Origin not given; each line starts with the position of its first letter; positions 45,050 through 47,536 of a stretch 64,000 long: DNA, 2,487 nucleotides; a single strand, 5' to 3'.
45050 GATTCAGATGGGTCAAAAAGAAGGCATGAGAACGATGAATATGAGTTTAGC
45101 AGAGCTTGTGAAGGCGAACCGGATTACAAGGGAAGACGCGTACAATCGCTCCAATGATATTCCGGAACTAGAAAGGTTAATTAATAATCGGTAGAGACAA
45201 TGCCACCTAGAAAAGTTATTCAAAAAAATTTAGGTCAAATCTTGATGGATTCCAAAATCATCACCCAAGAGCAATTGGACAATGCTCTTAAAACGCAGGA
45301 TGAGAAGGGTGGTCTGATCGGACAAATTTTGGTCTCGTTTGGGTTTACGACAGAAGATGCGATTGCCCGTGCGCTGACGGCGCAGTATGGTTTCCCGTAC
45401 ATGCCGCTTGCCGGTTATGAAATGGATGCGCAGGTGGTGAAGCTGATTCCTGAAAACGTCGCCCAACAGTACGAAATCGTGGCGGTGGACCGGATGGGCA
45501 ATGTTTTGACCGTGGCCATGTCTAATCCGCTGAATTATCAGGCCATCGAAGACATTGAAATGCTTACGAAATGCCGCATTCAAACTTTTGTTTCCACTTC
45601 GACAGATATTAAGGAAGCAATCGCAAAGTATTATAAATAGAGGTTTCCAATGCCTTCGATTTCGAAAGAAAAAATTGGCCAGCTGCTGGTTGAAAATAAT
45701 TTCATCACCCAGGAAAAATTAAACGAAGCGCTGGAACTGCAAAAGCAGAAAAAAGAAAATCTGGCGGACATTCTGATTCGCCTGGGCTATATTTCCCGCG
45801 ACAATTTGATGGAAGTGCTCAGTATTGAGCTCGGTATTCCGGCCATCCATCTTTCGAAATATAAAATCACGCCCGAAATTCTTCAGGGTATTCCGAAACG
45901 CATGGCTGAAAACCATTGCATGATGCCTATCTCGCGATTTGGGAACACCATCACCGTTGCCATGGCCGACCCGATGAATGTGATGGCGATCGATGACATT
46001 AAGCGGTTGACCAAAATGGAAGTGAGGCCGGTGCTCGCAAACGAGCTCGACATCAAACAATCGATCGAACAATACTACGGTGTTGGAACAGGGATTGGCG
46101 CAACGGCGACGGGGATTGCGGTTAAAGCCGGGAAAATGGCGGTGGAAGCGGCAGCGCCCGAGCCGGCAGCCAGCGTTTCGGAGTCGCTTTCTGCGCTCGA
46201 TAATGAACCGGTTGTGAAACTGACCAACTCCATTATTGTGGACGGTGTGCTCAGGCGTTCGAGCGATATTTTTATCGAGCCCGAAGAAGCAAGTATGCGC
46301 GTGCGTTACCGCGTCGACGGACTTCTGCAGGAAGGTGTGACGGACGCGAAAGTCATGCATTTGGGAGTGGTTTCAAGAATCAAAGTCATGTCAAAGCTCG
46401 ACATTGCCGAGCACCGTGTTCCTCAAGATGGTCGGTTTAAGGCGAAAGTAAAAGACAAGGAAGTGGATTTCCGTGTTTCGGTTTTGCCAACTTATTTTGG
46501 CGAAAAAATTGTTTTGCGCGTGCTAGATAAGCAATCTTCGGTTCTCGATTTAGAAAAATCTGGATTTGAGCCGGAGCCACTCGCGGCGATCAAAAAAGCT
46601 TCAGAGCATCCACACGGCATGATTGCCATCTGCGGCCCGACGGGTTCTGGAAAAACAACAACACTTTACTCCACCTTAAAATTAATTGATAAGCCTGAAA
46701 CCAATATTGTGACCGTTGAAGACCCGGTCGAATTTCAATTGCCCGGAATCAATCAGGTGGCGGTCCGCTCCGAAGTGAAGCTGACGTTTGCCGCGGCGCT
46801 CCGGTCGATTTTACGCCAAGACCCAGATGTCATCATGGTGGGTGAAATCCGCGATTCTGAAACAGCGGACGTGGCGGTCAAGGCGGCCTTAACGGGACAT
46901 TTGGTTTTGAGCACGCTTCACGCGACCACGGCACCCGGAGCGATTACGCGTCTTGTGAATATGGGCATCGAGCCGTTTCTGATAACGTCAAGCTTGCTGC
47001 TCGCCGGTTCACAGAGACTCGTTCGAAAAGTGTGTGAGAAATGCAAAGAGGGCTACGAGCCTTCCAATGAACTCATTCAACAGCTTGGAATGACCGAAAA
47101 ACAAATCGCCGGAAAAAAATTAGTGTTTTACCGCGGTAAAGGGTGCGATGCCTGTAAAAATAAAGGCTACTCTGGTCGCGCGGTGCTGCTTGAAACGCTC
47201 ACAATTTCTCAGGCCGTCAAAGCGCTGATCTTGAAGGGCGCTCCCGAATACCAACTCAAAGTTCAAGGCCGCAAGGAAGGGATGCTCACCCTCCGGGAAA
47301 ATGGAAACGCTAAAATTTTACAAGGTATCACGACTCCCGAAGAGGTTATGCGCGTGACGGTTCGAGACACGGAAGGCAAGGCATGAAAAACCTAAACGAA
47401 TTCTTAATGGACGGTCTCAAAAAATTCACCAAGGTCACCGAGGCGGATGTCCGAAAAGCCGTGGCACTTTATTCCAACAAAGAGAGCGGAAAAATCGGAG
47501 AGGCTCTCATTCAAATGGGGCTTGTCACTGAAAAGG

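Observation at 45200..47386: A standalone tandem-MshEN-motif protein sits next to a PilB that carries the same motifs, suggesting a c-di-GMP sensing layer on pilus extension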

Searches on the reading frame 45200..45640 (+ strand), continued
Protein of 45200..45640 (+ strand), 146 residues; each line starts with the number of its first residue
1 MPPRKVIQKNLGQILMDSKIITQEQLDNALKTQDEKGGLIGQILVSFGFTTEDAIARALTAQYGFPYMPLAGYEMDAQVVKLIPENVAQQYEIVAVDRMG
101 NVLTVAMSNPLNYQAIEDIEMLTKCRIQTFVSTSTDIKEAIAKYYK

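Call 39: find_related_loci(query=A1, collection=genome_contigs, flank=6000)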
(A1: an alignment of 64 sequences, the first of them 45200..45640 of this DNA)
Query A1 (146 aa) in genome_contigs; peptide patterns used: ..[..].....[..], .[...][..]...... (x = any residue, [..] = any of these).
477 stretches matched a pattern; 462 encode a relative of the query (tblastn E <= 1e-3); the best 80 are kept; 80 distinct loci.
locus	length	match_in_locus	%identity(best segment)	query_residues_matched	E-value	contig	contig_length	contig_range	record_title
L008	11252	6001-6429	68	4-146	6e-66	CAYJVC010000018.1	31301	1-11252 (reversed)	MAG TPA_asm: uncultured Planctomycetia bacterium isolate ERP125453_co1_451 genome assembly, contig: NODE_1196_length_313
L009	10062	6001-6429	67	4-146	4e-66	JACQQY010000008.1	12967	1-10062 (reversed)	MAG: Candidatus Omnitrophota bacterium isolate NC_groundwater_1345_Ag_S-0.2um_53_61 S_p2_S4_coassembly_k141_243239, whol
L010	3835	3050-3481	69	2-145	3e-65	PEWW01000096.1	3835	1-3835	MAG: Candidatus Omnitrophica bacterium CG07_land_8_20_14_0_80_50_8 CG07_land_8_20_14_0.80_scaffold_24029_c, whole genome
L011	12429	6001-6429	64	4-146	5e-64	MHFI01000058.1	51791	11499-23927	MAG: Omnitrophica bacterium RIFCSPHIGHO2_02_FULL_51_18 rifcsphigho2_02_scaffold_618, whole genome shotgun sequence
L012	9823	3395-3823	64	4-146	2e-62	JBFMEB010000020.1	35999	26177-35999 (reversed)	MAG: Candidatus Omnitrophota bacterium isolate MAG234 MAG234_20, whole genome shotgun sequence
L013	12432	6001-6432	62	2-145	2e-62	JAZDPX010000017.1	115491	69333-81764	MAG: Candidatus Omnitrophota bacterium isolate MEGAHIT-group-0.9 k141_2447409, whole genome shotgun sequence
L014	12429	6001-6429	66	4-146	4e-64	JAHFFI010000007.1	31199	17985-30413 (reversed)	MAG: Candidatus Omnitrophota bacterium isolate nzgw289 NODE_1308_length_31200_cov_3.541555, whole genome shotgun sequenc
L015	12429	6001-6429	65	4-146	2e-63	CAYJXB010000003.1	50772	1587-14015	MAG TPA_asm: uncultured Planctomycetia bacterium isolate ERP125453_co1_485 genome assembly, contig: NODE_455_length_5077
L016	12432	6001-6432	62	2-145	2e-61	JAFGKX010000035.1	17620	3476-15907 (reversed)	MAG: Candidatus Omnitrophota bacterium isolate Zod_Metabat.364 k87_4417690, whole genome shotgun sequence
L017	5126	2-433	62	2-145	9e-62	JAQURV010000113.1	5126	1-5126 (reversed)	MAG: Candidatus Omnitrophota bacterium isolate STD1_81 NODE_62859_length_5126_cov_3.048010_Sandtown_D1, whole genome sho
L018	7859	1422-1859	62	1-145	9e-62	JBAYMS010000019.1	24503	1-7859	MAG: Candidatus Omnitrophota bacterium isolate SO_2016_LW1_45 scaffold01798_LW64-88_2016, whole genome shotgun sequence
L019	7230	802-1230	60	4-146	2e-61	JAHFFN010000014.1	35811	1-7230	MAG: Candidatus Omnitrophota bacterium isolate nzgw293 NODE_1191_length_35812_cov_4.058194, whole genome shotgun sequenc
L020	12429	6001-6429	64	4-146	2e-61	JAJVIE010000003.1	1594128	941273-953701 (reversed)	MAG: Candidatus Omnitrophota bacterium isolate Bin_62 c_000000000003, whole genome shotgun sequence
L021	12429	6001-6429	64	4-146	3e-61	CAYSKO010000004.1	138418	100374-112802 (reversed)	MAG TPA_asm: uncultured Planctomycetia bacterium isolate SRP128246_co1_468 genome assembly, contig: NODE_48_length_13841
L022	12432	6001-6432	61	2-145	2e-61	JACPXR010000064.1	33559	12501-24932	MAG: Candidatus Omnitrophota bacterium isolate NC_groundwater_842_Pr1_B-0.1um_62_9 Montesol18_Bp1_scaffold_802829, whole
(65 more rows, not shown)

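Call 43: predict_structure(alignment_id=A1)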
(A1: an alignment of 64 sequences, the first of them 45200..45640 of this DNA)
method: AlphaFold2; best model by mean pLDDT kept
length: 146 residues; sequences in the alignment: 64
mean_pLDDT: 88.5   pTM: 0.74
mean pLDDT of the five models: 88.5, 87.3, 86.3, 85.2, 81.8
residues with pLDDT >= 90: 97; 70-90: 40; 50-70: 1; < 50: 8
segments of 3 or more residues with pLDDT < 50: 1-8
pLDDT, mean of each block of 10 residues (from residue 1): 44 88 93 87 91 89 88 90 95 95 94 93 95 94 92
secondary structure, 60 per line:
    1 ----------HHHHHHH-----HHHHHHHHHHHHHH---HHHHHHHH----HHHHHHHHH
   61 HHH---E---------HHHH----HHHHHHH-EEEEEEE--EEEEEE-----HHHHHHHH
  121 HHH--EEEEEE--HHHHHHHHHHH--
elements in order: H11-17 H23-36 H40-47 H52-63 H77-80 H85-91 E93-99 E102-107 H113-123 E126-131 H134-144

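Call 47: fold_search(model_id=the predicted structure, library=pdb)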
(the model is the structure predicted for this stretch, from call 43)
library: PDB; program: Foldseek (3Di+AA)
matches with E <= 10: 267; with E <= 0.001: 21
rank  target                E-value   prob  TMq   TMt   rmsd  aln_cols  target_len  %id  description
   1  5htl_B                3.3e-12  1.00  0.79  0.83   2.4       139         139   27  Structure of MshE with cdg (released 2016-10-05)
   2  5htl_A                3.2e-11  1.00  0.75  0.77   2.8       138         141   28  Structure of MshE with cdg (released 2016-10-05)
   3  9g1w_MODEL_1_A        3.2e-10  1.00  0.82  0.78   2.2       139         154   30  NMR solution structure of the Thermus thermophilus PilF-GSPIIA domain (released 2025-05-21)
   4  9gl5_A                1.6e-09  1.00  0.69  0.73   3.2       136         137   26  X-ray structure of the Thermus thermophilus Q190E mutant of the PilF-GSPIIB domain in the c-di-GMP bound state (released 2025-06-25)
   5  6ejf_G                1.8e-09  1.00  0.77  0.77   2.6       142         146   27  Thermus thermophilus PilF ATPase (apoprotein form) (released 2018-08-01)
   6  8pe0_A                2.1e-09  1.00  0.68  0.70   3.3       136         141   26  X-ray structure of the Thermus thermophilus K167L mutant of the PilF-GSPIIB domain in the c-di-GMP bound state (released 2024-06-26)
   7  8pdk_A                2.4e-09  1.00  0.71  0.74   3.2       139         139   26  X-ray structure of the Thermus thermophilus PilF-GSPIIB domain in the c-di-GMP bound state (released 2024-06-26)
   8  7lko_A                2.9e-09  1.00  0.71  0.70   3.8       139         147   19  The PilB(N-terminal)-PilZ complex of the Type IV pilus from Xanthomonas citri (2.9 A) (released 2021-08-11)
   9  8pfa_A                2.9e-09  1.00  0.69  0.72   3.2       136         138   26  X-ray structure of the Thermus thermophilus K167R mutant of the PilF-GSPIIB domain in the c-di-GMP bound state (released 2024-06-26)
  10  7lkm_B                3.1e-09  1.00  0.70  0.69   3.9       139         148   19  The PilB(N-terminal_P70S mutant)-PilZ complex of the Type IV pilus from Xanthomonas citri (released 2021-08-11)
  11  9glg_A                4.6e-09  1.00  0.69  0.72   3.2       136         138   26  X-ray structure of the Thermus thermophilus Q218E mutant of the PilF-GSPIIB domain in the c-di-GMP bound state (released 2025-06-25)
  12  8pfa_B                6.2e-09  1.00  0.68  0.72   3.3       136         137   26  X-ray structure of the Thermus thermophilus K167R mutant of the PilF-GSPIIB domain in the c-di-GMP bound state (released 2024-06-26)
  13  9glg_B                7.5e-09  1.00  0.68  0.71   3.3       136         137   26  X-ray structure of the Thermus thermophilus Q218E mutant of the PilF-GSPIIB domain in the c-di-GMP bound state (released 2025-06-25)
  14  7lkm_A                8.5e-09  1.00  0.69  0.68   3.9       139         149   19  The PilB(N-terminal_P70S mutant)-PilZ complex of the Type IV pilus from Xanthomonas citri (released 2021-08-11)
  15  7lkn_A                1.2e-08  1.00  0.70  0.70   3.8       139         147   19  The PilB(N-terminal_P70S mutant)-PilZ complex (SeMet) (released 2021-08-11)
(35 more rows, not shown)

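Call 53: find_encoding_contigs(protein=P0193, flank=6000, max_places=2)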
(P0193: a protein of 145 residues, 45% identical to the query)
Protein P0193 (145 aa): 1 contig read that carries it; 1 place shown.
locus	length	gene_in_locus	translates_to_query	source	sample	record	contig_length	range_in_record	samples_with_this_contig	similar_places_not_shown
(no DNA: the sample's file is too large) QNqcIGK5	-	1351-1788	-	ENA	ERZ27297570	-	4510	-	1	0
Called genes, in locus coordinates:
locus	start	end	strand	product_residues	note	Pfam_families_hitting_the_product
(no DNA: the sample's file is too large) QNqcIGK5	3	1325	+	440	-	?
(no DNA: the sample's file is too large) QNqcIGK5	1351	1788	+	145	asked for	PF05157:MshEN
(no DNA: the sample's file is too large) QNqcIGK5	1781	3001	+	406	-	PF28597:T2SSF_N (weak), PF00482:T2SSF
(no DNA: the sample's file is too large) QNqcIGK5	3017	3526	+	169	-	-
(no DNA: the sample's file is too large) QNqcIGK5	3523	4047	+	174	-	PF07963:N_methyl (weak)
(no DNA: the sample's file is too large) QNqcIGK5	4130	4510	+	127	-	?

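Call 54: find_encoding_contigs(protein=P0231, flank=6000, max_places=2)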
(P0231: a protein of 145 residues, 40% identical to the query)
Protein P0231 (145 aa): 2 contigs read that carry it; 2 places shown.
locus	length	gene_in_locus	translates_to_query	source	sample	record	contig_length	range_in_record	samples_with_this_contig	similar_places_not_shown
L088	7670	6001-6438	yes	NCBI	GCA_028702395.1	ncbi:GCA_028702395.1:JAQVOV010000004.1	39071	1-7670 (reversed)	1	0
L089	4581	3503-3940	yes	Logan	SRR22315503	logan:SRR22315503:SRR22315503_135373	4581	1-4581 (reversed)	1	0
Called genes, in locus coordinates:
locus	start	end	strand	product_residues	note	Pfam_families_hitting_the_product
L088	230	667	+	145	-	PF04093:MreD, PF07694:5TM-5TMR_LYT (weak)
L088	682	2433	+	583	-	PF03717:PBP_dimer, PF00905:Transpeptidase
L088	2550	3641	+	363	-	PF01098:FTSW_RODA_SPOVE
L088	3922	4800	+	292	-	PF13185:GAF_2 (weak)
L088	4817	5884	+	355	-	PF00437:T2SSE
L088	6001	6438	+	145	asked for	PF05157:MshEN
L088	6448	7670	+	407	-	PF05157:MshEN, PF00437:T2SSE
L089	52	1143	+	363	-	PF01098:FTSW_RODA_SPOVE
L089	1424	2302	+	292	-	PF13185:GAF_2 (weak)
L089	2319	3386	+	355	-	PF00437:T2SSE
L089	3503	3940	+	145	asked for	PF05157:MshEN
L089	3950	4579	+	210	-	?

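Call 59: search_protein_families(library=ncbifam, proteins=[window:45200-45640:+], max_evalue=0.00001)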
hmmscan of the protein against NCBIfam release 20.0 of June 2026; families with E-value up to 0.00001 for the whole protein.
window:45200-45640:+ (146 aa): 5 families
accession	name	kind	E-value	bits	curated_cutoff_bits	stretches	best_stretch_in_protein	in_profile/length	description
TIGR02538.1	type_IV_pilB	equivalog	6.5e-23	81.1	675.65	1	10-145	1-136/564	type IV-A pilus assembly ATPase PilB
NF053729.1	c-di-GMP_motif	domain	1.1e-16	60.3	38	1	11-62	2-53/53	cyclic di-GMP-binding domain-containing protein, MshE-related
NF012033.0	PRK15489.1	equivalog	1.6e-16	59.7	537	1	8-142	490-624/703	glycosyl transferase family protein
NF008411.1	PRK11234.1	equivalog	1.9e-15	56.3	1170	1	8-145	481-617/723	cyclic di-3',5'-guanylate-activated glycosyltransferase NfrB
TIGR03029.1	EpsG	equivalog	2.8e-07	30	313.8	1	9-80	3-74/274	chain length determinant protein tyrosine kinase EpsG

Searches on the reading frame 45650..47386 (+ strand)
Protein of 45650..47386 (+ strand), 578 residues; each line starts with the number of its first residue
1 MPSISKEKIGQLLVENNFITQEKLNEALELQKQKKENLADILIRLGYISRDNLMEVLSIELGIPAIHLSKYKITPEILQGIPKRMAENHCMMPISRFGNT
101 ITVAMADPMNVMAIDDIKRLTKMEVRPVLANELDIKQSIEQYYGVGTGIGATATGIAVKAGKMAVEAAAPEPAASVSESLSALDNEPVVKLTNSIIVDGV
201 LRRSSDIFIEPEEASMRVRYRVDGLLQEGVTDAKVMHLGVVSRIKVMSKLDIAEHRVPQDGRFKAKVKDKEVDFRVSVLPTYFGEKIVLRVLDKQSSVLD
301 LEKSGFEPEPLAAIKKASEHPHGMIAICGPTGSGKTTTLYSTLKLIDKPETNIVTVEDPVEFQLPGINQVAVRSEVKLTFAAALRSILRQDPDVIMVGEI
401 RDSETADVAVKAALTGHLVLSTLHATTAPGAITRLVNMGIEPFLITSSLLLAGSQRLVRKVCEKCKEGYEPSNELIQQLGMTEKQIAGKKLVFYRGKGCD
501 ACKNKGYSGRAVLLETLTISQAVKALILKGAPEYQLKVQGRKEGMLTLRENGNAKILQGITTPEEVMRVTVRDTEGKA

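Call 4: search_protein_families(library=pfam, proteins=[window:45650-47386:+], max_evalue=0.01)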
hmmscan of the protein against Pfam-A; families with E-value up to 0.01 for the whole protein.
window:45650-47386:+ (578 aa): 4 families
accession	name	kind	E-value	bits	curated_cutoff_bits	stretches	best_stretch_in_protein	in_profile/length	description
PF00437.27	T2SSE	-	1.9e-133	445.2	24.9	1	183-568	3-370/370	Type II/IV secretion system protein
PF05157.20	MshEN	-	1.4e-20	73.5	23.1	1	61-145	1-86/90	MshEN domain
PF13401.12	AAA_22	-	0.00088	20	27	1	321-359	4-42/130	AAA domain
PF00005.33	ABC_tran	-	0.0091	17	25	0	323-367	12-52/137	ABC transporter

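Call 59: search_protein_families(library=ncbifam, proteins=[window:45650-47386:+], max_evalue=0.00001)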
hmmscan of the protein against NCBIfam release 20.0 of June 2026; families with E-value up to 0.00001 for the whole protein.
window:45650-47386:+ (578 aa): 21 families
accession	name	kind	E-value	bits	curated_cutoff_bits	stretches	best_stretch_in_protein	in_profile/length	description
TIGR02538.1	type_IV_pilB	equivalog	1.9e-191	637.5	675.65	1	8-571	1-563/564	type IV-A pilus assembly ATPase PilB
TIGR02533.1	type_II_gspE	equivalog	2.6e-171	570.5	630.25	1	80-570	3-486/486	type II secretion system ATPase GspE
NF053534.1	T4PilAsmATPsTfpB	equivalog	5.9e-135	450.9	850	1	30-570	45-582/584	type IV pilus assembly ATPase TfpB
NF007755.0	PRK10436.1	equivalog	1.5e-128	429.3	617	1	93-571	21-460/465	type II secretion system protein GspE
NF041000.1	ATPase_ComGA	equivalog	2.3e-72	243.2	300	1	194-459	2-266/267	competence type IV pilus ATPase ComGA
TIGR01420.1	pilT_fam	subfamily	5.2e-49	167.3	319.1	1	195-438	5-242/343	PilT/PilU family type 4a pilus ATPase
TIGR02525.1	plasmid_TraJ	equivalog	7.1e-29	100.9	368.3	1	287-438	120-272/372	plasmid transfer ATPase TraJ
NF058587.1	archaellum_moto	equivalog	1.4e-20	73.5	550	1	324-440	277-398/527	archaellum flagellar ATPase motor FlaI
TIGR02524.1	dot_icm_DotB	equivalog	5.9e-20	71.8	463.3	1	313-437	125-258/358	Dot/Icm type IV secretion system ATPase DotB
TIGR02782.1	TrbB_P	equivalog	6.3e-18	65.1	304.55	1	323-438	137-255/303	P-type conjugative transfer ATPase TrbB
TIGR02788.1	VirB11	equivalog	7.6e-18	64.6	249.95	1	324-439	146-266/308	P-type DNA transfer ATPase VirB11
NF053729.1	c-di-GMP_motif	domain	2.8e-16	59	38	1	8-58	1-51/53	cyclic di-GMP-binding domain-containing protein, MshE-related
NF010407.0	PRK13833.1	subfamily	3.7e-16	59.4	499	1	324-438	146-262/323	conjugal transfer protein TrbB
NF008411.1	PRK11234.1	equivalog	5.5e-15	54.8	1170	1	7-147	482-621/723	cyclic di-3',5'-guanylate-activated glycosyltransferase NfrB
NF010469.0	PRK13894.1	subfamily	9.1e-15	54.8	508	1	314-436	142-265/320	conjugal transfer ATPase TrbB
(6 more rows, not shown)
